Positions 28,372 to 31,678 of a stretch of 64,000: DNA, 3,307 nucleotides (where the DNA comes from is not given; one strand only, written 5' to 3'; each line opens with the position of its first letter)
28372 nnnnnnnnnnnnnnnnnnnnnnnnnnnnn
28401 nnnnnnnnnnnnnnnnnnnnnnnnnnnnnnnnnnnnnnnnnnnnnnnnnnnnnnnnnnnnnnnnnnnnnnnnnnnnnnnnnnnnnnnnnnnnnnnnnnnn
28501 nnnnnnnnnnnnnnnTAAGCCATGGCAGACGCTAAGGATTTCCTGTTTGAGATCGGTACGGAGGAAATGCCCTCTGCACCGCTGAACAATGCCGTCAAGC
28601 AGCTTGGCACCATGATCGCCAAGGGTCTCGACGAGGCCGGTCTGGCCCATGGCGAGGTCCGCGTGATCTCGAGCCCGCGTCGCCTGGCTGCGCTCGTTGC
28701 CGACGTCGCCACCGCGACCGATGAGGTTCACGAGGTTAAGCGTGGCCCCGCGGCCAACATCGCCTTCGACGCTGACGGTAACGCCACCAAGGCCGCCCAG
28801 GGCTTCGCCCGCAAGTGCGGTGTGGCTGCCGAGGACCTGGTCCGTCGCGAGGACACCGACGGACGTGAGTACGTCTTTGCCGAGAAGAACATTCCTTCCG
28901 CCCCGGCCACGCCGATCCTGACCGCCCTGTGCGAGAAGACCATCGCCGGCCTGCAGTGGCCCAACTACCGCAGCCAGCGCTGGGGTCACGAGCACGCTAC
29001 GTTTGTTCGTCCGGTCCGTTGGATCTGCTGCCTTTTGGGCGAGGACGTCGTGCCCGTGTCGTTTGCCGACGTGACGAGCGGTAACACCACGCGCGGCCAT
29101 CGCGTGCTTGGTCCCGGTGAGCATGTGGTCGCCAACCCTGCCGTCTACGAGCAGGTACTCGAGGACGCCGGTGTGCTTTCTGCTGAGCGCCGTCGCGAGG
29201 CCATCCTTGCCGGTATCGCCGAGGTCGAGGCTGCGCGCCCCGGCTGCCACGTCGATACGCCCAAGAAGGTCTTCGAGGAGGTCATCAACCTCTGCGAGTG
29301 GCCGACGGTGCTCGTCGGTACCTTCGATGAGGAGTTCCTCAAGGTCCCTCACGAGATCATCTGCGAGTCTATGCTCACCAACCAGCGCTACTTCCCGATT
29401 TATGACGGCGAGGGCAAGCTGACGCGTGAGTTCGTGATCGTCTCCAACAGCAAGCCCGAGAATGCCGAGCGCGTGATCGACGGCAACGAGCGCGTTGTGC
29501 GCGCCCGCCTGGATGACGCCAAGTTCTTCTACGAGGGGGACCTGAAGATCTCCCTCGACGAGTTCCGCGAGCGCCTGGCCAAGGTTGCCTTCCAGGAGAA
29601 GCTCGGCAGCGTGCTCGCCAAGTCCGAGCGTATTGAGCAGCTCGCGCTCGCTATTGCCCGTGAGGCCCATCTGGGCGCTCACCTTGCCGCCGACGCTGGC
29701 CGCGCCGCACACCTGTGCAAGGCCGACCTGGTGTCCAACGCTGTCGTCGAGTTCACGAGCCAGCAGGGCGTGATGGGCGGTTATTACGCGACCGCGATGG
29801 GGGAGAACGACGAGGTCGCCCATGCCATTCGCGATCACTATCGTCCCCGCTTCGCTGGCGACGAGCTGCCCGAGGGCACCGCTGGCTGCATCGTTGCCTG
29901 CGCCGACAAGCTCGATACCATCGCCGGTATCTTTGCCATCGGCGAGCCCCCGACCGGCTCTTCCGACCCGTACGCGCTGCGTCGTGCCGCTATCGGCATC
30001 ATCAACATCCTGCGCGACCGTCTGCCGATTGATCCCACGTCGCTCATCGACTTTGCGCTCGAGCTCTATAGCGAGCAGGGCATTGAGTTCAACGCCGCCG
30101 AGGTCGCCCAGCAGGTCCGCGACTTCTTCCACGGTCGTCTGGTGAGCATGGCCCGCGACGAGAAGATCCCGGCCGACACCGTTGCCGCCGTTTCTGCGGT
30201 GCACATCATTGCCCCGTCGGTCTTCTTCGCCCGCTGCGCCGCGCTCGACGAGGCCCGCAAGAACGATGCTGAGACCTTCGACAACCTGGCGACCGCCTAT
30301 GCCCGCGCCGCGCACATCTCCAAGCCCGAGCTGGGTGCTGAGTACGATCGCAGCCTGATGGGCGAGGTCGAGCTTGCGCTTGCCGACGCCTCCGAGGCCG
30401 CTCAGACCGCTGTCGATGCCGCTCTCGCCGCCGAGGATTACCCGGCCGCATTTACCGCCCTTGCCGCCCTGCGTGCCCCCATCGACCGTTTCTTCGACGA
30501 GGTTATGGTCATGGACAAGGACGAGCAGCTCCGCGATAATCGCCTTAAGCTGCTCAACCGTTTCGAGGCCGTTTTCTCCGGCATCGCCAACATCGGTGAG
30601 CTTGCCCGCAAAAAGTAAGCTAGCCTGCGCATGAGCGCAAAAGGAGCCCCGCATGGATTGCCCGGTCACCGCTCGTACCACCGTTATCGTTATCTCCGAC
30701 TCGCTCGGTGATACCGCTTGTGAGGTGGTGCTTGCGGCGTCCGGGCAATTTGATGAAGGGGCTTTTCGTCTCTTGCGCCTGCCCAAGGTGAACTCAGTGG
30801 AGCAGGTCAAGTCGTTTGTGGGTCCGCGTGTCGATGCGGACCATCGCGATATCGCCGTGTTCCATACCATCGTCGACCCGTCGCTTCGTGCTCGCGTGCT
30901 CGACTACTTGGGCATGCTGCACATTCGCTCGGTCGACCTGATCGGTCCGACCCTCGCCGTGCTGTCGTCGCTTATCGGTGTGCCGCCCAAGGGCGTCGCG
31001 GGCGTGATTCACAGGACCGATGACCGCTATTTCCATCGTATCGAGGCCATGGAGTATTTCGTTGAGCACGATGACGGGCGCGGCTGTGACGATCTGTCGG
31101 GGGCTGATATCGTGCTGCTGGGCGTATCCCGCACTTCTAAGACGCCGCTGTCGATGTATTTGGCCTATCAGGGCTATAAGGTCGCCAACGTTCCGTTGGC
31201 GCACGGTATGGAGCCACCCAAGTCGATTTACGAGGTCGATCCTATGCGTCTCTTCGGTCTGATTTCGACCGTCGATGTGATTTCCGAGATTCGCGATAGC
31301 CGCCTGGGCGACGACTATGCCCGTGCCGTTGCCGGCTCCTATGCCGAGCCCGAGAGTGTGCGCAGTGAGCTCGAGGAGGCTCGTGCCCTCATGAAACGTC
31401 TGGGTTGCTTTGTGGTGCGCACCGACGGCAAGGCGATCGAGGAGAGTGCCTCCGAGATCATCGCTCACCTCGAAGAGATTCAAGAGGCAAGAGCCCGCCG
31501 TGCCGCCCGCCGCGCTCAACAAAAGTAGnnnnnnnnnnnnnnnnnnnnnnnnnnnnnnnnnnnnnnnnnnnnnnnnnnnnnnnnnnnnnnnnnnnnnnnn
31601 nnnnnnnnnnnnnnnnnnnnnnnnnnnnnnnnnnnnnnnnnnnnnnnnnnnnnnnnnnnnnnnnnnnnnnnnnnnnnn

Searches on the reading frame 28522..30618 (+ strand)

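Call 9: search_protein_families(library=pfam, proteins=[window:28522-30618:+])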
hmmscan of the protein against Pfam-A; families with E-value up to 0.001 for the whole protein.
window:28522-30618:+ (698 aa): 2 families
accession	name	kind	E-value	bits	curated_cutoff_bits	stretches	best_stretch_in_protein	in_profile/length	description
PF02092.22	tRNA_synt_2f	-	1.9e-194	648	29.2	1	7-558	1-535/536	Glycyl-tRNA synthetase beta subunit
PF05746.21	DALR_1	-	1.8e-07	31.7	22.3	1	592-686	4-103/117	DALR anticodon binding domain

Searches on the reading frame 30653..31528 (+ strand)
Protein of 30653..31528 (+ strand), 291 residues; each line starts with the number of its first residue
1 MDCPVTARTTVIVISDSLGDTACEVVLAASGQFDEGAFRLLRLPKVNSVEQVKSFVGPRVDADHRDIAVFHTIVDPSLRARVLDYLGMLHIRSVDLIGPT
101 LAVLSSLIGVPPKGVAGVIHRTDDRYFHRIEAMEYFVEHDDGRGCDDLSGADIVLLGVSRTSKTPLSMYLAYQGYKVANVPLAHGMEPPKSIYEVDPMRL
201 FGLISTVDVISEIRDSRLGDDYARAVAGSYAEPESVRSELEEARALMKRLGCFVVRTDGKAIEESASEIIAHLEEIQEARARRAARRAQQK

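Call 9: search_protein_families(library=pfam, proteins=[window:30653-31528:+])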
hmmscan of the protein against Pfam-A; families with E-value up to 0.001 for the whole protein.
window:30653-31528:+ (291 aa): 1 family
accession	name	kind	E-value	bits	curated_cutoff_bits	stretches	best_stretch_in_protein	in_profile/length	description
PF03618.20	Kinase-PPPase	-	2e-75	254.2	23.5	1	11-270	1-256/256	Kinase/pyrophosphorylase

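Call 10: find_encoding_contigs(protein=window:30653-31528:+, flank=3000, max_places=10)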
Protein window:30653-31528:+ (291 aa): 13 contigs read that carry it; 7 places shown.
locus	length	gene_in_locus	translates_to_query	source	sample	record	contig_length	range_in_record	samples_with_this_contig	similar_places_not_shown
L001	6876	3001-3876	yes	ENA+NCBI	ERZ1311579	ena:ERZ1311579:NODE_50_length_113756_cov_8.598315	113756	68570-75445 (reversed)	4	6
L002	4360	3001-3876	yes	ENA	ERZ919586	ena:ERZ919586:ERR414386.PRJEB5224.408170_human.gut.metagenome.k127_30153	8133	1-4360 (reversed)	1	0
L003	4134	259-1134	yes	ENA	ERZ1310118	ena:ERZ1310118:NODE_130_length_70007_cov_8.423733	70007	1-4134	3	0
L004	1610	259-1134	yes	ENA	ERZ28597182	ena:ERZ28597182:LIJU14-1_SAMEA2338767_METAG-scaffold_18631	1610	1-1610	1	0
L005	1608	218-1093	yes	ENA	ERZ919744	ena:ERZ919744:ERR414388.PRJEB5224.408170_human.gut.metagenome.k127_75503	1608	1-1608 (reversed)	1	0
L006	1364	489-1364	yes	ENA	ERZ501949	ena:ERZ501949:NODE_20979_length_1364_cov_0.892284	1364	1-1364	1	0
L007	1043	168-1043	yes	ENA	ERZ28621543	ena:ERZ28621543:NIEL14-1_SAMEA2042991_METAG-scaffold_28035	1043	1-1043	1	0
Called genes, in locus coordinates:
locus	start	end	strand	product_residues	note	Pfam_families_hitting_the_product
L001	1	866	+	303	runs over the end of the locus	PF02091:tRNA-synt_2e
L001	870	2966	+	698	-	PF02092:tRNA_synt_2f, PF05746:DALR_1 (weak)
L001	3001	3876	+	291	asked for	PF03618:Kinase-PPPase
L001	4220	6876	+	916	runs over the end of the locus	PF01326:PPDK_N, PF00391:PEP-utilizers, PF02896:PEP-utilizers_C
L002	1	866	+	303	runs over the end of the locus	PF02091:tRNA-synt_2e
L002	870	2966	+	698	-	PF02092:tRNA_synt_2f, PF05746:DALR_1 (weak)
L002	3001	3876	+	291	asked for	PF03618:Kinase-PPPase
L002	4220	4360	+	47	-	?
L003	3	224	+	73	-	?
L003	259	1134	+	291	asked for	PF03618:Kinase-PPPase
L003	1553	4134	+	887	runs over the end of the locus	PF01326:PPDK_N, PF00391:PEP-utilizers, PF02896:PEP-utilizers_C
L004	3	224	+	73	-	?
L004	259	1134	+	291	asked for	PF03618:Kinase-PPPase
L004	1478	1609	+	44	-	?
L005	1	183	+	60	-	?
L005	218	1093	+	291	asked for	PF03618:Kinase-PPPase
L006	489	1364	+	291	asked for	PF03618:Kinase-PPPase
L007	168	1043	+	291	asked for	PF03618:Kinase-PPPase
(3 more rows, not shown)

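Call 14: find_homologous_proteins(query=window:30653-31525:+, max_evalue=1e-30)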
Query window:30653-31525:+ (291 aa): 5720 proteins with E <= 1e-30 among 8000 candidates; the best 120 are listed.
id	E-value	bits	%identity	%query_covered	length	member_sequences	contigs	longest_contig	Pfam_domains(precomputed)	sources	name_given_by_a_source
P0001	3.3e-181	619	98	100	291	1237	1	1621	PF03618.21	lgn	-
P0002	7.8e-176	601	95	100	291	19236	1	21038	PF03618.21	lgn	-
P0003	1.5e-174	597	96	100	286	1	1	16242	PF03618.21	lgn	-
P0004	7.2e-172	588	95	100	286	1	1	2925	PF03618.21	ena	-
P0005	1.6e-171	587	96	96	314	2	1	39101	PF03618.21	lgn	-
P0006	2.4e-170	583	94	100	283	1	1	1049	PF03618.21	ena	-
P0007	6.1e-169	578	94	99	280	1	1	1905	PF03618.21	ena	-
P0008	4.0e-166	569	93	99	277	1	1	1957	PF03618.21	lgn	-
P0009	4.5e-164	563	96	92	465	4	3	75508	PF03030.22,PF03618.21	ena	-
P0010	2.8e-163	560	97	91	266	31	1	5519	PF03618.21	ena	-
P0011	6.8e-162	555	89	95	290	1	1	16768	PF03618.21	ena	-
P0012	1.7e-160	551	92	100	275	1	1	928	PF03618.21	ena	-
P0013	1.5e-159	548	88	95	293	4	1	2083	PF03618.21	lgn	-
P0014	3.9e-158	543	87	95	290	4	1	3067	PF03618.21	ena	-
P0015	5.4e-158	543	85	95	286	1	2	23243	PF03618.21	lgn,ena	-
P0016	6.3e-157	539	89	96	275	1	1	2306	PF03618.21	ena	-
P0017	3.5e-155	533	85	98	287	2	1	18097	PF03618.21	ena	-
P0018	2.0e-153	528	84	98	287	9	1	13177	PF03618.21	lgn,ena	-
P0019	4.9e-151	520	81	98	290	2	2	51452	PF03618.21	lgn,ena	-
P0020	9.5e-151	519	81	99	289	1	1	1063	PF03618.21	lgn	-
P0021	3.5e-146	504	81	97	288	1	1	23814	PF03618.21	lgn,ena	-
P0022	1.4e-145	502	96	81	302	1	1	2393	PF03618.21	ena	-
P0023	1.6e-139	482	97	77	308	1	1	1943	PF03618.21,PF13556.13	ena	-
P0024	6.6e-138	477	96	77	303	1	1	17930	PF03618.21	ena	-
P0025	7.1e-130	450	72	94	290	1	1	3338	PF03618.21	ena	-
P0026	1.9e-125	436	95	72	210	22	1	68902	PF03618.21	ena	-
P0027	2.3e-125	436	70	97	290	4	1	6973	PF03618.21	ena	-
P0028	6.2e-123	428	70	98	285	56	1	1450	PF03618.21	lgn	-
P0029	1.3e-122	427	70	98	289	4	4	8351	PF03618.21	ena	-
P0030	1.8e-122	426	70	91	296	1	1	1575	PF03618.21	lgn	-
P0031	8.6e-122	424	70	92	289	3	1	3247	PF03618.21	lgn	-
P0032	9.6e-122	424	68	97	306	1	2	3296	PF03618.21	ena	-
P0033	1.5e-121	423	66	100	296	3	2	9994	PF03618.21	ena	-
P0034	2.0e-121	423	69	92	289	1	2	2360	PF03618.21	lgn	-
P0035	2.1e-121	423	69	92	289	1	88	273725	PF03618.21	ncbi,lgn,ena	-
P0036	2.1e-121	423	70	92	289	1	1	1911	PF03618.21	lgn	-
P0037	2.8e-121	422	70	98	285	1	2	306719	PF03618.21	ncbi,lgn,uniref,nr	ncbi:pyruvate, water dikinase regulatory protein [Collinsella ihumii]|uniref:pyruvate, water dikinas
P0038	3.2e-121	422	69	92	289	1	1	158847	PF03618.21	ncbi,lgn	-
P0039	4.3e-121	422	67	97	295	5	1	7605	PF03618.21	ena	-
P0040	5.0e-121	421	69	92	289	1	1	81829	PF03618.21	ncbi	-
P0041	5.3e-121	421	69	92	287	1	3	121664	PF03618.21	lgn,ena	-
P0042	6.3e-121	421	69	92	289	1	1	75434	PF03618.21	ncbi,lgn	-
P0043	6.6e-121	421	68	95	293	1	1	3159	PF03618.21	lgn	-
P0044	8.1e-121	421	68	97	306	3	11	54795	PF03618.21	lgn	-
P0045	9.4e-121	420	69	92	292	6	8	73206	PF03618.21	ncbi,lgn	-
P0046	2.9e-120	419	69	97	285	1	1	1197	PF03618.21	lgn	-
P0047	7.7e-120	417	70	92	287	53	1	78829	PF03618.21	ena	-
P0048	1.2e-119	417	70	96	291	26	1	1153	PF03618.21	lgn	-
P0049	2.2e-119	416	66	97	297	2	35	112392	PF03618.21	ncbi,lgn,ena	-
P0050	2.8e-119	416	70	95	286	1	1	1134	PF03618.21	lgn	-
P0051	3.8e-119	415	67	96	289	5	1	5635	PF03618.21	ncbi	-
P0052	8.3e-119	414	67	95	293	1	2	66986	PF03618.21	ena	-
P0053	7.2e-118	411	69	96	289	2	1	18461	PF03618.21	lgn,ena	-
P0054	4.6e-117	408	68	96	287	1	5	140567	PF03618.21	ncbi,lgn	-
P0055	5.9e-117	408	68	96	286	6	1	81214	PF03618.21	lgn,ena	-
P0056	5.7e-116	405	65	98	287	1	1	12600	PF03618.21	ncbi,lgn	-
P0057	1.0e-115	404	68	94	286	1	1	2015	PF03618.21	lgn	-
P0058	1.4e-115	404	65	97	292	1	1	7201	PF03618.21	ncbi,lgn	-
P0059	1.7e-114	400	65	96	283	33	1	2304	PF03618.21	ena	-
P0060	7.6e-114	398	64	98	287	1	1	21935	PF03618.21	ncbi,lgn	-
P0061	2.2e-113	396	69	89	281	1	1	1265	PF03618.21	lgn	-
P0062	7.2e-113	395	66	96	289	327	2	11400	PF03618.21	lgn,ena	-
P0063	2.4e-112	393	63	97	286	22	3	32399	PF03618.21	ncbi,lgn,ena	-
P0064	2.7e-112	393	64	93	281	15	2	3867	PF03618.21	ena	-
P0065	2.1e-111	390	65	95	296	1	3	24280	PF03618.21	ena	-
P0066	3.0e-111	389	97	63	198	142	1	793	PF03618.21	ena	-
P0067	5.2e-111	389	68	89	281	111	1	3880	PF03618.21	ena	-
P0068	9.1e-111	388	65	96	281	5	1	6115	PF03618.21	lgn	-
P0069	1.1e-110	388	68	89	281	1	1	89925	PF03618.21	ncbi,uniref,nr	ncbi:pyruvate, water dikinase regulatory protein [Candidatus Collinsella stercoripullorum]|uniref:py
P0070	1.3e-110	387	63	97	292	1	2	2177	PF03618.21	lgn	-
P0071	1.3e-110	387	63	99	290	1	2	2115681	PF03618.21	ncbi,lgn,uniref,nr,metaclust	ncbi:protein of unknown function DUF299 [Coriobacterium glomerans PW2]|uniref:Uncharacterized protei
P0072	1.4e-110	387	66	96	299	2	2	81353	PF03618.21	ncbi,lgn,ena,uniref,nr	ncbi:pyruvate, water dikinase regulatory protein [Corynebacterium sp.]|uniref:pyruvate, water dikina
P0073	1.8e-110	387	63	93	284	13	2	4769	PF03618.21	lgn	-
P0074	2.3e-110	386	65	95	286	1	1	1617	PF03618.21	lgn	-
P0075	2.7e-110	386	62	92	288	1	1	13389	PF03618.21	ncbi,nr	ncbi:MAG: pyruvate, water dikinase regulatory protein [Collinsella sp.]|nr:pyruvate, water dikinase 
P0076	3.7e-110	386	68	89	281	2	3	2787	PF03618.21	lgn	-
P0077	4.6e-110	385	65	95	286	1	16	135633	PF03618.21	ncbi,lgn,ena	-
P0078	4.7e-110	385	66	94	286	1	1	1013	PF03618.21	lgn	-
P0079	1.4e-109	384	68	89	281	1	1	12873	PF03618.21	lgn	-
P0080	1.4e-109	384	68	89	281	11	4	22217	PF03618.21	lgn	-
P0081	1.5e-109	384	64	96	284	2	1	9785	PF03618.21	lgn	-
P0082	1.6e-109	384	65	96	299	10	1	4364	PF03618.21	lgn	-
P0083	1.9e-109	383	66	94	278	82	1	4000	PF03618.21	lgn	-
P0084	3.0e-109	383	68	89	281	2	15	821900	PF03618.21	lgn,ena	-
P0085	3.1e-109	383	68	89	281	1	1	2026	PF03618.21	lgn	-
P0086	3.1e-109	383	68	89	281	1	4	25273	PF03618.21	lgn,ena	-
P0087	4.5e-109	382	68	89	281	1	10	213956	PF03618.21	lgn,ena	-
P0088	4.9e-109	382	65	95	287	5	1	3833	PF03618.21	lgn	-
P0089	5.9e-109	382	65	94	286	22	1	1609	PF03618.21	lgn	-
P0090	8.6e-109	381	67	89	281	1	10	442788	PF03618.21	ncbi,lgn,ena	-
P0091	8.7e-109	381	68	89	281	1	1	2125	PF03618.21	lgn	-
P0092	8.7e-109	381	63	93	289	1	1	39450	PF03618.21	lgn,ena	-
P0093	1.1e-108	381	67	89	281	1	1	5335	PF03618.21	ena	-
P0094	1.4e-108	381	67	89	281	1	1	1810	PF03618.21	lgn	-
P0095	1.4e-108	381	68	89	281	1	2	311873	PF03618.21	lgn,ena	-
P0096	1.6e-108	380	67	89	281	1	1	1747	PF03618.21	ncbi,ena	-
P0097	1.7e-108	380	67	89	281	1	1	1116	PF03618.21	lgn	-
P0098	1.9e-108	380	63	93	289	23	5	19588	PF03618.21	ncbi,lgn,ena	-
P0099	2.8e-108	380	67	89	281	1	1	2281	PF03618.21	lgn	-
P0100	3.3e-108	379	67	89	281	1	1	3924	PF03618.21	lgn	-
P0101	4.5e-108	379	67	89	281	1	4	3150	PF03618.21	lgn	-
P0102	5.9e-108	379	64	97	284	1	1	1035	PF03618.21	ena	-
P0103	1.7e-107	377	64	96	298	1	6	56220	PF03618.21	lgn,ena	-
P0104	3.5e-107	376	63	94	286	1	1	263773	PF03618.21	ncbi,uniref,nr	ncbi:kinase/pyrophosphorylase [Collinsella sp. AGMB00827]|uniref:Kinase/pyrophosphorylase n=1 Tax=Co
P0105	9.6e-107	375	89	69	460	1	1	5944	PF03618.21,PF01595.26,PF00571.34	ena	-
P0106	1.2e-106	374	97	61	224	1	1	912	PF03618.21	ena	-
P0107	1.5e-106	374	60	98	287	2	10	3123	PF03618.21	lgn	-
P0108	1.6e-106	374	65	93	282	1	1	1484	PF03618.21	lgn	-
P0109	3.1e-106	373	64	93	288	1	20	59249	PF03618.21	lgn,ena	-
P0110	8.4e-106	371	67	93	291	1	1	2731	PF03618.21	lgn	-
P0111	1.0e-104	368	63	96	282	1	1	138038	PF03618.21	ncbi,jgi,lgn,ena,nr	ncbi:MAG: kinase/pyrophosphorylase [Coriobacteriaceae bacterium]|nr:kinase/pyrophosphorylase [Coriob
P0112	1.2e-104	368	62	95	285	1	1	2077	PF03618.21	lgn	-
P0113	4.0e-104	366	64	92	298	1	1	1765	PF03618.21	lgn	-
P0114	7.2e-104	365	62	95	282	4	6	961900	PF03618.21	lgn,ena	-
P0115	1.1e-102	361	95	60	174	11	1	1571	PF03618.21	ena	-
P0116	1.2e-102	361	61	93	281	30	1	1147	PF03618.21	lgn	-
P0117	4.7e-102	359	96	59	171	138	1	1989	PF03618.21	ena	-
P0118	7.6e-102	358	64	94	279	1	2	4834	PF03618.21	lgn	-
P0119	3.7e-101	356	60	96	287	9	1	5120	PF03618.21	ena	-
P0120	4.0e-101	356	61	95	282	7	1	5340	PF03618.21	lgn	-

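Call 15: find_encoding_contigs(protein=P0002, flank=2000, max_places=3)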
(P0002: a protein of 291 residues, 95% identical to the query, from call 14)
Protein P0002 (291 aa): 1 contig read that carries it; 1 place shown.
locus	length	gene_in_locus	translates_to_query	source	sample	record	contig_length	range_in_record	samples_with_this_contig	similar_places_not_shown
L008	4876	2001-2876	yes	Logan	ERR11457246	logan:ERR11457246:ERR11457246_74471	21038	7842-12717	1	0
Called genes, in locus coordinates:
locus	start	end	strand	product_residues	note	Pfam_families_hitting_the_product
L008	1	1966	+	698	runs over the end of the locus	PF02092:tRNA_synt_2f, PF05746:DALR_1 (weak)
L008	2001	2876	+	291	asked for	PF03618:Kinase-PPPase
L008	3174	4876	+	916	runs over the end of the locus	PF01326:PPDK_N, PF00391:PEP-utilizers, PF02896:PEP-utilizers_C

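Call 16: find_encoding_contigs(protein=P0011, flank=2000, max_places=2)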
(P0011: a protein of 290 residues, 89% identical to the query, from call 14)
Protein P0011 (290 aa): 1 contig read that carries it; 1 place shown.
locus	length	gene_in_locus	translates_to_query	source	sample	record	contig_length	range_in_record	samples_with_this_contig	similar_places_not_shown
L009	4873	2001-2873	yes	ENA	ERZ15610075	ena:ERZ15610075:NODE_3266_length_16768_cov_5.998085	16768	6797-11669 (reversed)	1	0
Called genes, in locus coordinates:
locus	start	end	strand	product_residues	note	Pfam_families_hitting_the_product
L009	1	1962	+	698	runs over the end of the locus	PF02092:tRNA_synt_2f, PF05746:DALR_1 (weak)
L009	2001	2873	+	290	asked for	PF03618:Kinase-PPPase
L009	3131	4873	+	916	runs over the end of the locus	PF01326:PPDK_N, PF00391:PEP-utilizers, PF02896:PEP-utilizers_C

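Call 17: find_encoding_contigs(protein=P0015, flank=2000, max_places=2)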
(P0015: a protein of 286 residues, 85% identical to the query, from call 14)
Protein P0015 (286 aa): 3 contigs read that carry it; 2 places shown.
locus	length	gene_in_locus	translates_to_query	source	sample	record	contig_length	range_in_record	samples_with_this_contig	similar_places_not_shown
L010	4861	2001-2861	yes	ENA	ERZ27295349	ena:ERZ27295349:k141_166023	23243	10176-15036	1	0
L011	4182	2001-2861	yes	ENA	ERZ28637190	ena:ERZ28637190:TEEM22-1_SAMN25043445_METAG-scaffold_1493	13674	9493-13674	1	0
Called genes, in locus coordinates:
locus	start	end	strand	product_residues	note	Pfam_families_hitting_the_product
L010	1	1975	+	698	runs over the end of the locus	PF02092:tRNA_synt_2f, PF05746:DALR_1 (weak)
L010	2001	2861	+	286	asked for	PF03618:Kinase-PPPase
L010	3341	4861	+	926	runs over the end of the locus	PF01326:PPDK_N, PF00391:PEP-utilizers, PF02896:PEP-utilizers_C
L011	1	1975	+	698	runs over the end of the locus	PF02092:tRNA_synt_2f, PF05746:DALR_1 (weak)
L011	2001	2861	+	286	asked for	PF03618:Kinase-PPPase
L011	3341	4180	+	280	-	?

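Call 18: find_encoding_contigs(protein=P0019, flank=2000, max_places=2)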
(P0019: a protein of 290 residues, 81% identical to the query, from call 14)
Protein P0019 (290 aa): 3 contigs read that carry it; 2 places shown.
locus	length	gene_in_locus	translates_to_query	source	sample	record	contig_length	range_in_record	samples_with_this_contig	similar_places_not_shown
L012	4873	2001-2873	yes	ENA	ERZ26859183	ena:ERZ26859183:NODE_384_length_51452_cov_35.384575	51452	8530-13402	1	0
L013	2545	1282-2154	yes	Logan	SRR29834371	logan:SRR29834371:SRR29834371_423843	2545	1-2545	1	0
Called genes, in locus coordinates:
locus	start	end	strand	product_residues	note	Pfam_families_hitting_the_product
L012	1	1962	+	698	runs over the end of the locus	PF02092:tRNA_synt_2f, PF05746:DALR_1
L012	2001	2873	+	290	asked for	PF03618:Kinase-PPPase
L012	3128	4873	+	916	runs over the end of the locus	PF01326:PPDK_N, PF00391:PEP-utilizers, PF02896:PEP-utilizers_C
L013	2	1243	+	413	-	?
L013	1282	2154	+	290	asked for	PF03618:Kinase-PPPase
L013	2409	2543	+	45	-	?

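Call 22: find_encoding_contigs(protein=P0037, flank=2000, max_places=1)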
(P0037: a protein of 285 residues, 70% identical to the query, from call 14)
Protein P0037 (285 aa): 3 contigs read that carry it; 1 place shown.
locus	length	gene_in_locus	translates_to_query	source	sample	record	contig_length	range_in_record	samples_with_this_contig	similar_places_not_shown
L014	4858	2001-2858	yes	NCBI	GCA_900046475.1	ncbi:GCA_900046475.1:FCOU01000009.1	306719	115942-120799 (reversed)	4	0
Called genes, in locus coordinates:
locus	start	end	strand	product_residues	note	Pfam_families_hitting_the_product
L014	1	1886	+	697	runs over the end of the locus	PF02092:tRNA_synt_2f, PF05746:DALR_1 (weak)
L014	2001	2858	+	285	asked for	PF03618:Kinase-PPPase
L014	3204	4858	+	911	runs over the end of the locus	PF01326:PPDK_N, PF00391:PEP-utilizers, PF02896:PEP-utilizers_C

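Call 23: find_encoding_contigs(protein=P0035, flank=2000, max_places=2)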
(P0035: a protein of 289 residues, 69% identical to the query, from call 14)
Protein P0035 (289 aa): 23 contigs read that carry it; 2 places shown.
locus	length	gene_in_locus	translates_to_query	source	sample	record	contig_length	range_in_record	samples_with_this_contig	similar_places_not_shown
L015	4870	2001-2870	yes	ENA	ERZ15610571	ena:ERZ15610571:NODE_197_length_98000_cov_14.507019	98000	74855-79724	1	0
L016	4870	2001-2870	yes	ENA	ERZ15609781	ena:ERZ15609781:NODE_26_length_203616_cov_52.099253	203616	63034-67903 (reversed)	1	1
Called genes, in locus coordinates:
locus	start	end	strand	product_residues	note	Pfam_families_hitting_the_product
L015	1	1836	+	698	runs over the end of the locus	PF02092:tRNA_synt_2f, PF05746:DALR_1 (weak)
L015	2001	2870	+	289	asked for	PF03618:Kinase-PPPase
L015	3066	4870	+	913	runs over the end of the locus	PF01326:PPDK_N, PF00391:PEP-utilizers, PF02896:PEP-utilizers_C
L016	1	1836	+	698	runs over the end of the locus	PF02092:tRNA_synt_2f, PF05746:DALR_1 (weak)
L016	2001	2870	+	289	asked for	PF03618:Kinase-PPPase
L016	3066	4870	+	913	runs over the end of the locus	PF01326:PPDK_N, PF00391:PEP-utilizers, PF02896:PEP-utilizers_C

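Call 24: find_encoding_contigs(protein=P0071, flank=2000, max_places=1)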
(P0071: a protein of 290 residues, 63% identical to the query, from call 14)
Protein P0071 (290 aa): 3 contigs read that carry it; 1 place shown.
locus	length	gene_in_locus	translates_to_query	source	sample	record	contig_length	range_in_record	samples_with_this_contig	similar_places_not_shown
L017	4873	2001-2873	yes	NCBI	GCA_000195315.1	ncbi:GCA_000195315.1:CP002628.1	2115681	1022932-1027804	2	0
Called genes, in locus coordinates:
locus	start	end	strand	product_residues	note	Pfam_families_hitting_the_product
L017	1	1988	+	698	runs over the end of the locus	PF02092:tRNA_synt_2f, PF05746:DALR_1 (weak)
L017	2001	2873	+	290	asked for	PF03618:Kinase-PPPase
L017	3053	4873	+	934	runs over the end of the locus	PF01326:PPDK_N, PF00391:PEP-utilizers, PF02896:PEP-utilizers_C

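Call 25: find_encoding_contigs(protein=P0090, flank=2000, max_places=1)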
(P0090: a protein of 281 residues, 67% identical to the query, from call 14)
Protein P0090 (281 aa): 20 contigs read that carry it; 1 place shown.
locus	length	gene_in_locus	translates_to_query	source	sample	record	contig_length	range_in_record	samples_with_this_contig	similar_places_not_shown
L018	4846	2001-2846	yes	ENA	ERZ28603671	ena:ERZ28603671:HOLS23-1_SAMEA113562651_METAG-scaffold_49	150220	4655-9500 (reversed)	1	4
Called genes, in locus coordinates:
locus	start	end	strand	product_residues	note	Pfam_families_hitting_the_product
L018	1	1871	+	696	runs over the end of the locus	PF02092:tRNA_synt_2f, PF05746:DALR_1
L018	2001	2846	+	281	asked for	PF03618:Kinase-PPPase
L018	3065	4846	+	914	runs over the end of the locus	PF01326:PPDK_N, PF00391:PEP-utilizers, PF02896:PEP-utilizers_C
